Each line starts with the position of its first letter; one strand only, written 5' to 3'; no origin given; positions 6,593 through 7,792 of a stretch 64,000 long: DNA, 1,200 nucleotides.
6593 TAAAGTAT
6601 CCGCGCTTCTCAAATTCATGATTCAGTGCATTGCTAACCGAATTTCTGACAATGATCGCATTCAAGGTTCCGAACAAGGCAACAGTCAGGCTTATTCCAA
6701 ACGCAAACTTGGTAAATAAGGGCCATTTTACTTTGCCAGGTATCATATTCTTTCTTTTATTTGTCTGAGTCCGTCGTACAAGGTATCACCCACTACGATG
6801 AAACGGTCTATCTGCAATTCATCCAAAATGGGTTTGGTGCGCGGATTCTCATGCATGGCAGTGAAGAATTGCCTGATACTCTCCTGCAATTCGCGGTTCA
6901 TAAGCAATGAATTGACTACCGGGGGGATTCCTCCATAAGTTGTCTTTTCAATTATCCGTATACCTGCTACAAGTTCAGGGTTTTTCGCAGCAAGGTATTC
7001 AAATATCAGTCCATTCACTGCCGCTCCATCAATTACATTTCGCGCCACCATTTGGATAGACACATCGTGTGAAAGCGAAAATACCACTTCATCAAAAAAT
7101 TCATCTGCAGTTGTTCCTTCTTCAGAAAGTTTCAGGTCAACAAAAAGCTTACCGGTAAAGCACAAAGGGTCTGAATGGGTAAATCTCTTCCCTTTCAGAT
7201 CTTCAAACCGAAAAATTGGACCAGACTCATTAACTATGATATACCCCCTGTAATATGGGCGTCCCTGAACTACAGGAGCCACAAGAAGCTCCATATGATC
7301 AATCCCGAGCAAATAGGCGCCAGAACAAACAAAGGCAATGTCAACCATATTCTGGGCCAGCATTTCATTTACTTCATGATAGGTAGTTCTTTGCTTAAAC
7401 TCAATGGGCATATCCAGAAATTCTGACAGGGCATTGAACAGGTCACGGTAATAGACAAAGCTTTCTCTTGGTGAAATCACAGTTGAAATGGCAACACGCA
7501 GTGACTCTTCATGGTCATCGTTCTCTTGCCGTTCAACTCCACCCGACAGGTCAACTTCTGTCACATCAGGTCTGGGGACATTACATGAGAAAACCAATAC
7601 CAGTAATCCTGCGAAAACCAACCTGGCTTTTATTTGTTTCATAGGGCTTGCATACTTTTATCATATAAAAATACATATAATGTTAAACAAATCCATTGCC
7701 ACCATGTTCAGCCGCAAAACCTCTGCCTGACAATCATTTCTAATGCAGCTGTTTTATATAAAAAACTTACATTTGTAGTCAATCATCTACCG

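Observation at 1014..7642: Self-contained sigma-54 circuit: PhnD-like lipoprotein, kinase and NtrC-type activator aimed at a YceI-porin-YceI operon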

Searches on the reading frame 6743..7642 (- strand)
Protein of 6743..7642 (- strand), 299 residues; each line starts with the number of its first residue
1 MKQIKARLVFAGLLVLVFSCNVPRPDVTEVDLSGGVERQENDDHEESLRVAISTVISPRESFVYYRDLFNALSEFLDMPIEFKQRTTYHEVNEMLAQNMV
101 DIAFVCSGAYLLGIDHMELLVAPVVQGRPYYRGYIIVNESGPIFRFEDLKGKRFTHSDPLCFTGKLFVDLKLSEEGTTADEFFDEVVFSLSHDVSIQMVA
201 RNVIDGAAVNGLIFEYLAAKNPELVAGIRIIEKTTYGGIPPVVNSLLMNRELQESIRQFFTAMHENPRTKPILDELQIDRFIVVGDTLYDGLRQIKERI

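Call 3: search_protein_families(library=pfam, proteins=[window:6743-7642:-], max_evalue=0.01)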
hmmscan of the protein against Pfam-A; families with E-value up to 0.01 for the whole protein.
window:6743-7642:- (299 aa): 1 family
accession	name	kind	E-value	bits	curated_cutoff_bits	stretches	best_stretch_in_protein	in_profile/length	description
PF12974.12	Phosphonate-bd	-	1.6e-47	162.4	27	1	53-289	4-242/242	ABC transporter, phosphonate, periplasmic substrate-binding protein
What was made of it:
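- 6743..7642 (-): X: periplasmic sensor lipoprotein of the AioX/ArxX/ArrX branch of PhnD-like binding proteins. Pocket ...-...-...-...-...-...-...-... at AioX positions 88/106/131/161/162/163/192/210. Pfam PF12974, 162 bits (call 3).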

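Call 4: search_protein_families(library=ncbifam, proteins=[window:6743-7642:-], max_evalue=0.01)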
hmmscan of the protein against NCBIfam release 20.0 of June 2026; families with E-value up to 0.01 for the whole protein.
window:6743-7642:- (299 aa): 3 families
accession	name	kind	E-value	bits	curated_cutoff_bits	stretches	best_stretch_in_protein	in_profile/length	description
TIGR01098.1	3A0109s03R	subfamily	5.6e-26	91.6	112.05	1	5-263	5-253/253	phosphate/phosphite/phosphonate ABC transporter substrate-binding protein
TIGR03431.1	PhnD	equivalog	5.1e-22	78.6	261.1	1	9-297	6-284/288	phosphonate ABC transporter substrate-binding protein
TIGR04553.1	ABC_peri_selen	hypoth_equivalog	2.8e-14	53.1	250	1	65-298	19-261/266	putative selenate ABC transporter substrate-binding protein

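Call 24: search_solved_structures(query=window:6743-7642:-, max_evalue=0.01, show_alignments=2)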
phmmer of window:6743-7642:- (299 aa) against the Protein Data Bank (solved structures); distinct sequences matched with E-value up to 0.01: 12.
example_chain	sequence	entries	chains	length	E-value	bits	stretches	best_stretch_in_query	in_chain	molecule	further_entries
6x6b_A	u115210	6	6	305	2.5e-45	158.4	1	29-298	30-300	ArrX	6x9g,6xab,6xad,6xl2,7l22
6x8w_A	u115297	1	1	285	3.8e-44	154.5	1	30-298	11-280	ArrX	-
6esk_A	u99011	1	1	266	4.4e-29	105.1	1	72-298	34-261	Putative periplasmic phosphite-binding-like protein (Pbl) PtxB-like protein designated Aio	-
8ed5_A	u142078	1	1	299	5.1e-29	104.9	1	70-298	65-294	Putative periplasmic phosphite-binding-like protein (Pbl) PtxB-like protein designated Aio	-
6esv_A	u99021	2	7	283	5.2e-29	104.8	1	72-298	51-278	Putative periplasmic phosphite-binding-like protein (Pbl) PtxB-like protein designated Aio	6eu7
5lv1_A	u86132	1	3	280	7.4e-14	55.1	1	68-295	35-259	PtxB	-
5o2j_A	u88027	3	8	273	1.1e-12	51.3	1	49-294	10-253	Probable phosphite transport system-binding protein PtxB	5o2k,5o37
5jvb_A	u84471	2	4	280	6.3e-09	38.9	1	37-297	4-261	Phosphonate ABC transporter, periplasmic phosphonate-binding protein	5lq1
3n5l_A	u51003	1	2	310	1.7e-07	34.3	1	96-295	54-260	Binding protein component of ABC phosphonate transporter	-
3p7i_A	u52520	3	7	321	8.3e-07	32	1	88-288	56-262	PhnD, subunit of alkylphosphonate ABC transporter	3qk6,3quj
3s4u_A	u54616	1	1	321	1.3e-05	28.1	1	88-288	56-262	PhnD, subunit of alkylphosphonate ABC transporter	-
5lq5_A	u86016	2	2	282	0.00062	22.5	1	141-294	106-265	Putative phosphonate binding protein for ABC transporter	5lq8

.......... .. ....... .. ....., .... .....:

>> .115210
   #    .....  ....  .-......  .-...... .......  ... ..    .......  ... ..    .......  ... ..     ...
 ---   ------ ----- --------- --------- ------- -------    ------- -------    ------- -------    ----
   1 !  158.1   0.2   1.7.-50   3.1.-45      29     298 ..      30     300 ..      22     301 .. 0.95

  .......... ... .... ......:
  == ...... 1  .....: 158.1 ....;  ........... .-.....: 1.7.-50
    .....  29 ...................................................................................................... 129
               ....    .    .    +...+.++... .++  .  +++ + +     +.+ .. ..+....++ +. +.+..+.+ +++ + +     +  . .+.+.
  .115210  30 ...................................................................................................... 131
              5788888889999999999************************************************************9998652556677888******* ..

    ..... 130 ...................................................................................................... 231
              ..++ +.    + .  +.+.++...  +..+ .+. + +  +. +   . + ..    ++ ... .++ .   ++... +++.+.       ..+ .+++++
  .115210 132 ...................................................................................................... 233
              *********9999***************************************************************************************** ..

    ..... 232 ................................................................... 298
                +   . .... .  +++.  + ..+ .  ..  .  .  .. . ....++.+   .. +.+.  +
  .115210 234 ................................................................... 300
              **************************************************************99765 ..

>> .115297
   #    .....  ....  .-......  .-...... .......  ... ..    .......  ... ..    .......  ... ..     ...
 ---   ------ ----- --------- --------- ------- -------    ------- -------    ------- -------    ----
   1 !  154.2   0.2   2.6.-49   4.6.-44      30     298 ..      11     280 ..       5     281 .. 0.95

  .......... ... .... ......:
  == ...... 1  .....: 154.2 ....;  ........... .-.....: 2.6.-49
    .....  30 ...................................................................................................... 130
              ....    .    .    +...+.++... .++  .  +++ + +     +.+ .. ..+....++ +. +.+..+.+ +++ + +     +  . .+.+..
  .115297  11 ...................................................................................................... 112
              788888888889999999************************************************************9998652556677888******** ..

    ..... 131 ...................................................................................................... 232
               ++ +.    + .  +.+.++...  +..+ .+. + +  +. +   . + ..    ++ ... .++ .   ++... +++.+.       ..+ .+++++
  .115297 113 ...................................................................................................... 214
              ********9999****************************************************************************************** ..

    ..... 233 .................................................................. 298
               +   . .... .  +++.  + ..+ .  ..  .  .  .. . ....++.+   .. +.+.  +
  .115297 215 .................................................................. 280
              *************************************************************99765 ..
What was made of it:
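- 6743..7642 (-): PDB: ArrX E 2.5e-45, AioX E 4e-29, PhnD E 8e-7 (call 24).
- On AioX/ArxX/ArrX sensor branch of PhnD-like binding proteins: ArrX E 2.5e-45, AioX E 4e-29, PtxB E 7e-14, PhnD E 8e-7 (call 24).
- X is closest to ArrX (E 2.5e-45) and AioX (E 4e-29), not PhnD (E 8e-7) (call 24). X scores below the PhnD equivalog cut-off (78.6 against 261 bits, call 4) and is far closer to sensor SBPs (call 24).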

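Call 26: search_solved_structures(query=window:6743-7642:-, max_evalue=1e-20, show_alignments=5)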
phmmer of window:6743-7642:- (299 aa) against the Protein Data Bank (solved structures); distinct sequences matched with E-value up to 1e-20: 5.
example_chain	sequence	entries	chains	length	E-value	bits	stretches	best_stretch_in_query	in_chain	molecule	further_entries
6x6b_A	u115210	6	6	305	2.5e-45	158.4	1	29-298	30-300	ArrX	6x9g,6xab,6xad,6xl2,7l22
6x8w_A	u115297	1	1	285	3.8e-44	154.5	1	30-298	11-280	ArrX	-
6esk_A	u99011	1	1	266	4.4e-29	105.1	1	72-298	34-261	Putative periplasmic phosphite-binding-like protein (Pbl) PtxB-like protein designated Aio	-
8ed5_A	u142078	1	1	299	5.1e-29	104.9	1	70-298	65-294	Putative periplasmic phosphite-binding-like protein (Pbl) PtxB-like protein designated Aio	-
6esv_A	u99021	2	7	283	5.2e-29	104.8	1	72-298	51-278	Putative periplasmic phosphite-binding-like protein (Pbl) PtxB-like protein designated Aio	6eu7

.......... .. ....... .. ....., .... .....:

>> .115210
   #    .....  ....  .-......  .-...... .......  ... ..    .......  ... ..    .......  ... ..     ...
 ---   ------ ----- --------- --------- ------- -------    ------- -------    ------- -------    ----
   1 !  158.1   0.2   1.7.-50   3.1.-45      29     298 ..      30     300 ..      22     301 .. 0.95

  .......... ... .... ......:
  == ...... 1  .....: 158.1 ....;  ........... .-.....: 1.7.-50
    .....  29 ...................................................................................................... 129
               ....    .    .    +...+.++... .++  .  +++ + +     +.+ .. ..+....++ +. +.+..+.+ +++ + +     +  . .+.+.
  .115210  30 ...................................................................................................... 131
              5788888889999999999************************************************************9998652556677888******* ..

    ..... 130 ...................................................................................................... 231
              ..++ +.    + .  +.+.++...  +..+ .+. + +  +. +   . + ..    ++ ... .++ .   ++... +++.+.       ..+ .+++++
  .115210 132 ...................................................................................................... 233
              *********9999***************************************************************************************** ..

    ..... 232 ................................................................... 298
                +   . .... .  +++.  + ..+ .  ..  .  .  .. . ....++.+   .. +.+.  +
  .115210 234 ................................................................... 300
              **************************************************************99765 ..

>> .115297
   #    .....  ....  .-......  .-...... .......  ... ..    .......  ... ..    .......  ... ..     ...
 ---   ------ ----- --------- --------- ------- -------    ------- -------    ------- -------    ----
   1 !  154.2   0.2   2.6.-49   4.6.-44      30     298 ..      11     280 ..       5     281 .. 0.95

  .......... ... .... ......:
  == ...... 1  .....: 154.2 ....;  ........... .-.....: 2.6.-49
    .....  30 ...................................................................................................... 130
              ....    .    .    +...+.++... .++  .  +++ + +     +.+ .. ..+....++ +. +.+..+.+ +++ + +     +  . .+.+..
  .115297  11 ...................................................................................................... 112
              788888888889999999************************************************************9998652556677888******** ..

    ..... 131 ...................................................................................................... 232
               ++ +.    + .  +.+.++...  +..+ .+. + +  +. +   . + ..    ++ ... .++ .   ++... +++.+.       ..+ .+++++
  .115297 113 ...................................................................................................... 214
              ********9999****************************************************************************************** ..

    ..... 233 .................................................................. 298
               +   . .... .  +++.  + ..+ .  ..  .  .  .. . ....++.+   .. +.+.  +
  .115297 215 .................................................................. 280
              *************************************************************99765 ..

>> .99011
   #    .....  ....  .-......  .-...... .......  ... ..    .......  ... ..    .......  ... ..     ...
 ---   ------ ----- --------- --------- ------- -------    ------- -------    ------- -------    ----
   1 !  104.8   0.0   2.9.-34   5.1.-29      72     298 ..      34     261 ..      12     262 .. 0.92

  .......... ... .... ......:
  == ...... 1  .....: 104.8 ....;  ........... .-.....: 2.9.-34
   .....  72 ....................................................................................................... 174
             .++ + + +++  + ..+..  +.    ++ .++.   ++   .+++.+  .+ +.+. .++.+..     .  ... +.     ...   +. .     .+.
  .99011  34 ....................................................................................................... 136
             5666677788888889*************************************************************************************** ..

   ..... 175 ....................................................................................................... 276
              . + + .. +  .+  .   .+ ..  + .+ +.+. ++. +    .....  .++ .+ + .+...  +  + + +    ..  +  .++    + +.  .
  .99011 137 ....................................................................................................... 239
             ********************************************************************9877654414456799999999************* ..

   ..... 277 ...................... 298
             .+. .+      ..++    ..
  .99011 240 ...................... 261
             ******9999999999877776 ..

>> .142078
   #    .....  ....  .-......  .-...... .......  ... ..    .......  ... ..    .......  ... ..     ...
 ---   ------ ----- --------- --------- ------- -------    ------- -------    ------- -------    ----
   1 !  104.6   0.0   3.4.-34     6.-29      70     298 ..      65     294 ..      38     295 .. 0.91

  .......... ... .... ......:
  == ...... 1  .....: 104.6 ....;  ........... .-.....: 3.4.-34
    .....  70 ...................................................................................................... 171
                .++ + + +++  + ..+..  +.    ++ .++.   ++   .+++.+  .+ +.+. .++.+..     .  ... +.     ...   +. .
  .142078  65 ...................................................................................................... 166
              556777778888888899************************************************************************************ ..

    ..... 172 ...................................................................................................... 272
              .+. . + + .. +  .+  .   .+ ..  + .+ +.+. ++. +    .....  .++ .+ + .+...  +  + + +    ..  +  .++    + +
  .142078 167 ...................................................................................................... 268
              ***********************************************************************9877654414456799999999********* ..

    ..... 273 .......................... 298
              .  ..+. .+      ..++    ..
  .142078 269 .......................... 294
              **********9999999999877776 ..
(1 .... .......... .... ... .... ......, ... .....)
